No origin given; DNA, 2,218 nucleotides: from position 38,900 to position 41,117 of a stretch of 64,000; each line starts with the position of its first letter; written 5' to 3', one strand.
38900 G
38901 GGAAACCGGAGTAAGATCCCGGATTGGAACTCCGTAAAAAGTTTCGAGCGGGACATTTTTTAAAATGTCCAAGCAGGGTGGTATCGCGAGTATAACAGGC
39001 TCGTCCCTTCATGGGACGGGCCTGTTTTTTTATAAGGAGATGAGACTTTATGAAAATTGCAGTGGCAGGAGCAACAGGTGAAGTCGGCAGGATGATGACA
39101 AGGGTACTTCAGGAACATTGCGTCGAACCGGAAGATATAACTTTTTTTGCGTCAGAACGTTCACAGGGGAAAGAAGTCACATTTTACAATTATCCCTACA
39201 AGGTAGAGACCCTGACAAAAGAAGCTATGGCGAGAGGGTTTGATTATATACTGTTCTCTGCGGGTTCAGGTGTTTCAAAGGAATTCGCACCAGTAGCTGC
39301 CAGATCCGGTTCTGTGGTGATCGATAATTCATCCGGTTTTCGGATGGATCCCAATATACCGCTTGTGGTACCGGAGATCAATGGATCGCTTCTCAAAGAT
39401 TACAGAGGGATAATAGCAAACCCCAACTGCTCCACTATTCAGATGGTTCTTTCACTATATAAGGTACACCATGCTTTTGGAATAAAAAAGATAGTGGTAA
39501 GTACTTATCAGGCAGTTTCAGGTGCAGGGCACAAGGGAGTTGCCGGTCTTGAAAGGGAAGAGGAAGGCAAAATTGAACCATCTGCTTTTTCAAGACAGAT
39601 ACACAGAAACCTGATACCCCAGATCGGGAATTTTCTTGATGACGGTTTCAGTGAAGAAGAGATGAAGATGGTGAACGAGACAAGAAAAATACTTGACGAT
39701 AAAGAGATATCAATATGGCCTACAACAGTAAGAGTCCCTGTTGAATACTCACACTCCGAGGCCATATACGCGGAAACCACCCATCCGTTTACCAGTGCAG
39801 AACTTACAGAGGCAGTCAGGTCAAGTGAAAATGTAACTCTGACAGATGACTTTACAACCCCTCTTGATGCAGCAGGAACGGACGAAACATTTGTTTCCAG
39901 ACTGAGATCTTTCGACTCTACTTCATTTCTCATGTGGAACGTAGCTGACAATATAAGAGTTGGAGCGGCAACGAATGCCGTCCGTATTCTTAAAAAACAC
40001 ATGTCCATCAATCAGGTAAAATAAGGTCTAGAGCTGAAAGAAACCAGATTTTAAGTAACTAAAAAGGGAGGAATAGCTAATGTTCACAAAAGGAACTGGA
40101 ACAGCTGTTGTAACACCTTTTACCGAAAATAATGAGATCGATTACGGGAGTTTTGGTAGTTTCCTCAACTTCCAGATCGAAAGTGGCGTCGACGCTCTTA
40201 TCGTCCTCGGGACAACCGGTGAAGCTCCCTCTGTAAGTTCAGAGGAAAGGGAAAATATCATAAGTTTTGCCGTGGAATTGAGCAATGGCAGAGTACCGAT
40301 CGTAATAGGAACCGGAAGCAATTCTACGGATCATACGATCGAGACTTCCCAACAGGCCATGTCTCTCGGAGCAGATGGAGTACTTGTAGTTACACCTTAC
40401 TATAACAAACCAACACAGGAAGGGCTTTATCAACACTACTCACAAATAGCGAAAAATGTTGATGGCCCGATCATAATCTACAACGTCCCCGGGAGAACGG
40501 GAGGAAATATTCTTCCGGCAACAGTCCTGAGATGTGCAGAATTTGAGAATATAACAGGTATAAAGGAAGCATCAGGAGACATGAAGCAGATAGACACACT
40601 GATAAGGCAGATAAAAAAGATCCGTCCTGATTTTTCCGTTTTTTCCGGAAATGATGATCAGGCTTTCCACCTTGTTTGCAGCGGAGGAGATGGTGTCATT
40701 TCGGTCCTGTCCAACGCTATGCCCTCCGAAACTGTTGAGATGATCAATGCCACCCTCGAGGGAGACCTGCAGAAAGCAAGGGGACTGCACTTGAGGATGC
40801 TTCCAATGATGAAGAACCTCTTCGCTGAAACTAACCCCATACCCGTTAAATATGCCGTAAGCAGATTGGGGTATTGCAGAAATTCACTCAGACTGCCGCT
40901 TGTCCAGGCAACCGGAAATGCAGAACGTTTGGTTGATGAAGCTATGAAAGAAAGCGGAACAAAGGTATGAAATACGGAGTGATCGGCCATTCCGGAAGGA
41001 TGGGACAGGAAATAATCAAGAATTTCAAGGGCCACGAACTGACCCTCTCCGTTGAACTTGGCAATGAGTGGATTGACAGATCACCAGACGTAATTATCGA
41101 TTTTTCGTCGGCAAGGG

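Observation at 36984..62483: Candidate selenium-based extracytoplasmic repair chain: CcdA -> Sec-thioredoxin -> Sec-MsrA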

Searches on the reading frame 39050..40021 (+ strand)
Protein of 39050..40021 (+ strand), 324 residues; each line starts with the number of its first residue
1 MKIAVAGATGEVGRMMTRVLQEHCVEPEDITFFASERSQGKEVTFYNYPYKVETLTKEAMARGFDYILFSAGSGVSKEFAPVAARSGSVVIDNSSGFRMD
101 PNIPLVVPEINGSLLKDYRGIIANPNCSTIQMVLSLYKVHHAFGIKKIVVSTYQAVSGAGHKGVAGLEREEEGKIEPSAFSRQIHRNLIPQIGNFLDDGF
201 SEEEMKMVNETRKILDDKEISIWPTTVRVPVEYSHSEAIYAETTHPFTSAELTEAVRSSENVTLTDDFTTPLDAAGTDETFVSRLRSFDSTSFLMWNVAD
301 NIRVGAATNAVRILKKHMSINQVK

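Call 12: search_protein_families(library=pfam, proteins=[window:39050-40021:+], max_evalue=0.01)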
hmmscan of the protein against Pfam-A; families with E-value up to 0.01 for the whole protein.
window:39050-40021:+ (324 aa): 2 families
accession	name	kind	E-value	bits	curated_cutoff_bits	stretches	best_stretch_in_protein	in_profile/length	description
PF02774.23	Semialdhyde_dhC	-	3.7e-37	128.7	26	1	140-303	5-183/184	Semialdehyde dehydrogenase, dimerisation domain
PF01118.30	Semialdhyde_dh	-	5.9e-28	98.1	26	1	2-116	1-119/121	Semialdehyde dehydrogenase, NAD binding domain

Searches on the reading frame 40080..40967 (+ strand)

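Call 12: search_protein_families(library=pfam, proteins=[window:40080-40967:+], max_evalue=0.01)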
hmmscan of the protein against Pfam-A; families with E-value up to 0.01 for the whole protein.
window:40080-40967:+ (296 aa): 1 family
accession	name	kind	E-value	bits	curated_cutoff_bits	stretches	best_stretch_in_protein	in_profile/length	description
PF00701.28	DHDPS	-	6.2e-90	301.3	22.1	1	4-290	3-287/289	Dihydrodipicolinate synthetase family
